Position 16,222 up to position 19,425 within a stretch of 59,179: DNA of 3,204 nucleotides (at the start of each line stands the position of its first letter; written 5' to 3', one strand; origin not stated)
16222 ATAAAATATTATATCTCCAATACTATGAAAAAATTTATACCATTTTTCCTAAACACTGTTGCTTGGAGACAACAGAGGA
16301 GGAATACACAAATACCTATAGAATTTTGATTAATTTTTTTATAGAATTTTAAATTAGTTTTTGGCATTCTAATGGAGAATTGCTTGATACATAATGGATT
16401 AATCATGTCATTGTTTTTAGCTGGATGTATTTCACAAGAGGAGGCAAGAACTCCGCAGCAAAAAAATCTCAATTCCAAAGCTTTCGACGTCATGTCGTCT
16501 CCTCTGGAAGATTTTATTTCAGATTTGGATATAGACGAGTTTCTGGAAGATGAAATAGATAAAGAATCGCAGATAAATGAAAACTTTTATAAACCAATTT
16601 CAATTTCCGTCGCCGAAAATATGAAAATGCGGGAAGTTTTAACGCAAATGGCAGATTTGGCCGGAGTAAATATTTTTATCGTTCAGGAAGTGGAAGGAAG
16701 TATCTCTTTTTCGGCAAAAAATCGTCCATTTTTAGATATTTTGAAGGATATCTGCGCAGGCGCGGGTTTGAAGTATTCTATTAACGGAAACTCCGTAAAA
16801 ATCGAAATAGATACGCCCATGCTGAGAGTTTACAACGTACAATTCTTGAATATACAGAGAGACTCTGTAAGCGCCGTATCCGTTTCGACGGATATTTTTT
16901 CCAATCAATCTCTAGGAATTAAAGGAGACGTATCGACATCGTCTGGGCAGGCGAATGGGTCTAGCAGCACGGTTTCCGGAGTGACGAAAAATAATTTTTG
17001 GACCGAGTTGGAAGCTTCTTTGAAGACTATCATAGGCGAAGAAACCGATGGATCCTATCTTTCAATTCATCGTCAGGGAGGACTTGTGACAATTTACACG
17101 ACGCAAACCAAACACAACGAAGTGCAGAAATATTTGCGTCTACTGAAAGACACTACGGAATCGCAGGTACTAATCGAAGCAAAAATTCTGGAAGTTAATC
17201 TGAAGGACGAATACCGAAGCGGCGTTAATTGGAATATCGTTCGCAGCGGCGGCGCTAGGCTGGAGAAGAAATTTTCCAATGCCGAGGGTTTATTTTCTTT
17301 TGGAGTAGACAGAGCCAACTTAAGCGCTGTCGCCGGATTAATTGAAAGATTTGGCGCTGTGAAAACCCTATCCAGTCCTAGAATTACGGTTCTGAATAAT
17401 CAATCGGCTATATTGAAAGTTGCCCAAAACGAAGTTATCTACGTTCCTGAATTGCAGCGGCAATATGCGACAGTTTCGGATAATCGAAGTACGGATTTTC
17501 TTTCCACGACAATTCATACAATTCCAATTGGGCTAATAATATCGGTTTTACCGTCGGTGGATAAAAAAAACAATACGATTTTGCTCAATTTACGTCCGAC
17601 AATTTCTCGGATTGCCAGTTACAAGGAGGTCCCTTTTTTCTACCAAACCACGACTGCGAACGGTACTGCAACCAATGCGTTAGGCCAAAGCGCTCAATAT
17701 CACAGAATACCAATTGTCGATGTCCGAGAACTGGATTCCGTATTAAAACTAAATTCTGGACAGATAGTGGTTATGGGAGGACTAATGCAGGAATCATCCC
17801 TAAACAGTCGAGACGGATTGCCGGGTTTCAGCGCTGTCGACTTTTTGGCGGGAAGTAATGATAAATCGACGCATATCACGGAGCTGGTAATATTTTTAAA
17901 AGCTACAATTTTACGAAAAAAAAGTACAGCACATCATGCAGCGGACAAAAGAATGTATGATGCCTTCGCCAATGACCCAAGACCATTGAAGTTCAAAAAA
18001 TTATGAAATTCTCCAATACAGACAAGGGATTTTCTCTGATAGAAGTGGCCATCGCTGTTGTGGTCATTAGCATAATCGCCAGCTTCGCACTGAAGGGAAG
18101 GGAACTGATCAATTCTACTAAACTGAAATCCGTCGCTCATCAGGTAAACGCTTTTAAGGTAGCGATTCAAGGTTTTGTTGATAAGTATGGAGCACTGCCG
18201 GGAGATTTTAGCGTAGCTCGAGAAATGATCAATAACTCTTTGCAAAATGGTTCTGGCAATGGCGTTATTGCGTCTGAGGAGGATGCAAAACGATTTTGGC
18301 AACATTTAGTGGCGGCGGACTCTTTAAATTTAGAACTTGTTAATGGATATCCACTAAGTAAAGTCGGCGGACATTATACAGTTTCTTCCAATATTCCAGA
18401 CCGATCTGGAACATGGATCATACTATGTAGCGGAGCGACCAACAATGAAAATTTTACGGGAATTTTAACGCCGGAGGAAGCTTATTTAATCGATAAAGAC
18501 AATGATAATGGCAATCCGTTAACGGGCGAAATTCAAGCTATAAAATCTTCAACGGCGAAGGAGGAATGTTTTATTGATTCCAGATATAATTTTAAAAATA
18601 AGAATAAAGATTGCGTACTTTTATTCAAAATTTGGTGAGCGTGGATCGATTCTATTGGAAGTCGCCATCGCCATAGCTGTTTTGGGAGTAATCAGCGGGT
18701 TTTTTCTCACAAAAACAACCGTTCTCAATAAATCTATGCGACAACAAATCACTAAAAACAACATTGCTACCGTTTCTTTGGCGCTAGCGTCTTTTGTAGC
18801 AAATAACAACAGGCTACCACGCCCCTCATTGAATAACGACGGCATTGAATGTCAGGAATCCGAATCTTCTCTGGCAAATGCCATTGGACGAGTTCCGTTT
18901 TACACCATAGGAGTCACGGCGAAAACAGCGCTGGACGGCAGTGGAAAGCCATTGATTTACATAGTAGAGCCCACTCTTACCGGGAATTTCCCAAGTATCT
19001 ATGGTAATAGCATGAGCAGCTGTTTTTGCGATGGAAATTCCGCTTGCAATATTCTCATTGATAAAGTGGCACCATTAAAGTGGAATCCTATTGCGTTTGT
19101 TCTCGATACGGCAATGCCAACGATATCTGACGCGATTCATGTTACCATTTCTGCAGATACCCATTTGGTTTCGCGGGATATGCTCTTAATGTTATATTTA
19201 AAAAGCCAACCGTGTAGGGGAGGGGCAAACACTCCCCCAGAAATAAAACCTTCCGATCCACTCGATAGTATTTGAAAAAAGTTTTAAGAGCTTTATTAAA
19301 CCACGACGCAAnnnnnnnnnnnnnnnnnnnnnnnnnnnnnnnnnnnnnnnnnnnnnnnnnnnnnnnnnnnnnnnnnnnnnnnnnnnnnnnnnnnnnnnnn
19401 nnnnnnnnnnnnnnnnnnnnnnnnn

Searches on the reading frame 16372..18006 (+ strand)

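Call 26: search_protein_families(library=pfam, proteins=[window:16372-18006:+], max_evalue=1)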
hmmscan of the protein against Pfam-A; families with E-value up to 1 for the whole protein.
window:16372-18006:+ (544 aa): 5 families
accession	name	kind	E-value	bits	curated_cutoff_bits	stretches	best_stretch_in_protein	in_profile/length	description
PF00263.26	Secretin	-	9.4e-25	87.6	27.5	1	325-515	3-169/169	Bacterial type II and III secretion system protein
PF07655.18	Secretin_N_2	-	8.5e-08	33.1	23.4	1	152-231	2-86/91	Secretin N-terminal domain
PF16344.10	FecR_C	-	0.0012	19.3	24.4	1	82-144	5-70/70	FecR, C-terminal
PF07660.19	STN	-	0.0031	17.7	28.4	1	105-144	8-49/52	Secretin and TonB N terminus short domain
PF08866.15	DUF1831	-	0.017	16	25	0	213-267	54-110/111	Putative amino acid metabolism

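Call 27: search_protein_families(library=ncbifam, proteins=[window:16372-18006:+], max_evalue=1)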
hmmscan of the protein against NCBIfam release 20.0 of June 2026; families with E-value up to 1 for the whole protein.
window:16372-18006:+ (544 aa): 9 families
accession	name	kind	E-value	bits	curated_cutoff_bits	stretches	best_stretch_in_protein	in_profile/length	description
TIGR02519.1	pilus_MshL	equivalog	4.1e-51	173.7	250.2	1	231-514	2-290/290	pilus (MSHA type) biogenesis protein MshL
TIGR02517.1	type_II_gspD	equivalog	5e-25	88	351.35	2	315-521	415-597/600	type II secretion system secretin GspD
TIGR02515.1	IV_pilus_PilQ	subfamily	9.8e-20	70.9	284.35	2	75-295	3-201/428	type IV pilus secretin PilQ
TIGR02520.1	pilus_B_mal_scr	equivalog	1e-19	70.5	287.65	1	119-508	130-508/513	PilN family type IVB pilus formation outer membrane protein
TIGR02516.1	type_III_yscC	equivalog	2.4e-12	46.1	238.45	2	249-515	217-462/463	type III secretion system outer membrane ring subunit SctC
NF042912.1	Amuc_1098_fam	equivalog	4e-11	41.7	750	2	379-513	657-795/805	Amuc_1098 family type IV pilus outer membrane protein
NF011873.0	PRK15346.1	equivalog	3e-09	36.1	524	2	247-349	252-361/499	EscC/YscC/HrcC family type III secretion system outer membrane ring protein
NF010083.0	PRK13568.1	equivalog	2.7e-08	33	554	2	448-514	348-417/419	DNA uptake porin HofQ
NF007851.2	PRK10560.1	exception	1.8e-05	23.8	598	2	80-144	27-91/412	DNA uptake porin HofQ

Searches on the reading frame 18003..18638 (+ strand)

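Call 26: search_protein_families(library=pfam, proteins=[window:18003-18638:+], max_evalue=1)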
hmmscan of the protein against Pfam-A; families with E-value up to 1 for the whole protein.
window:18003-18638:+ (211 aa): 2 families
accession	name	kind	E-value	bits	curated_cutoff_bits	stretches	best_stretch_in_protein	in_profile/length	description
PF07963.17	N_methyl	-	1.5e-06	27.9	21.2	1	7-30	4-27/27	Prokaryotic N-terminal methylation motif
PF06946.16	Phage_holin_5_1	-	0.18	12.7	22.4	1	17-65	12-60/93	Bacteriophage A118-like holin, Hol118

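Call 27: search_protein_families(library=ncbifam, proteins=[window:18003-18638:+], max_evalue=1)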
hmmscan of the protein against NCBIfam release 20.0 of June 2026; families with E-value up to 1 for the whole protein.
window:18003-18638:+ (211 aa): 11 families
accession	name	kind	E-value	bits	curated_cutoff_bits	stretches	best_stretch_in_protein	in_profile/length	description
TIGR02532.1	IV_pilin_GFxxxE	domain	2.6e-07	30.2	16.3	1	8-30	2-24/24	prepilin-type N-terminal cleavage/methylation domain-containing protein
NF007800.0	PRK10506.1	equivalog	0.00034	20.5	158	1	4-55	5-57/163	prepilin peptidase-dependent protein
NF041013.1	T4P_ComGE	equivalog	0.017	15.2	49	1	8-31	4-27/83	competence type IV pilus minor pilin ComGE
NF007862.0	PRK10574.1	equivalog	0.027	14.6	138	1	6-53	3-51/145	prepilin peptidase-dependent pilin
NF041775.1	typeIV_PilA_Myxo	equivalog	0.033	14.2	400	1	2-31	5-34/214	type IV pilin protein PilA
NF007660.0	PRK10332.1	equivalog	0.037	14.5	86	1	5-47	6-49/107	prepilin-type N-terminal cleavage/methylation domain-containing protein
TIGR01708.2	typeII_sec_gspH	equivalog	0.05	13.6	80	1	8-42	2-37/169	type II secretion system minor pseudopilin GspH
TIGR01710.1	typeII_sec_gspG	equivalog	0.058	13.4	88.85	1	8-66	1-60/134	type II secretion system major pseudopilin GspG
NF004954.0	PRK06299.1-4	equivalog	0.067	11.3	727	1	53-129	48-124/560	30S ribosomal protein S1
TIGR02523.1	type_IV_pilV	equivalog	0.27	11.7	52.2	1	8-24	2-18/139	type IV pilus modification protein PilV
NF040999.1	pilin_ComGC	equivalog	0.66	10.2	75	0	8-25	2-19/84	competence type IV pilus major pilin ComGC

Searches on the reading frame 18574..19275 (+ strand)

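Call 26: search_protein_families(library=pfam, proteins=[window:18574-19275:+], max_evalue=1)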
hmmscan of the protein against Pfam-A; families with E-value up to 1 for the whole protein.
window:18574-19275:+ (233 aa): 2 families
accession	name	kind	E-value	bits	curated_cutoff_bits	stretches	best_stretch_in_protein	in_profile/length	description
PF16191.10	E1_4HB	-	0.16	12.4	25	1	68-93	37-62/70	Ubiquitin-activating enzyme E1 four-helix bundle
PF11773.13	ComGE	-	0.16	12.3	25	1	26-67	1-42/82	Competence system putative prepilin ComGE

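Call 27: search_protein_families(library=ncbifam, proteins=[window:18574-19275:+], max_evalue=1)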
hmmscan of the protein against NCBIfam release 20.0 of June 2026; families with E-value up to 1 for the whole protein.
window:18574-19275:+ (233 aa): 3 families
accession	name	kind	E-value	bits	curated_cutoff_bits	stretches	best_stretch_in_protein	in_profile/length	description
TIGR01710.1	typeII_sec_gspG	equivalog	0.0011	19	88.85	1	23-96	1-71/134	type II secretion system major pseudopilin GspG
NF041013.1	T4P_ComGE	equivalog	0.0057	16.7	49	1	23-61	4-42/83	competence type IV pilus minor pilin ComGE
TIGR02532.1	IV_pilin_GFxxxE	domain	0.3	11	16.3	1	27-43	6-22/24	prepilin-type N-terminal cleavage/methylation domain-containing protein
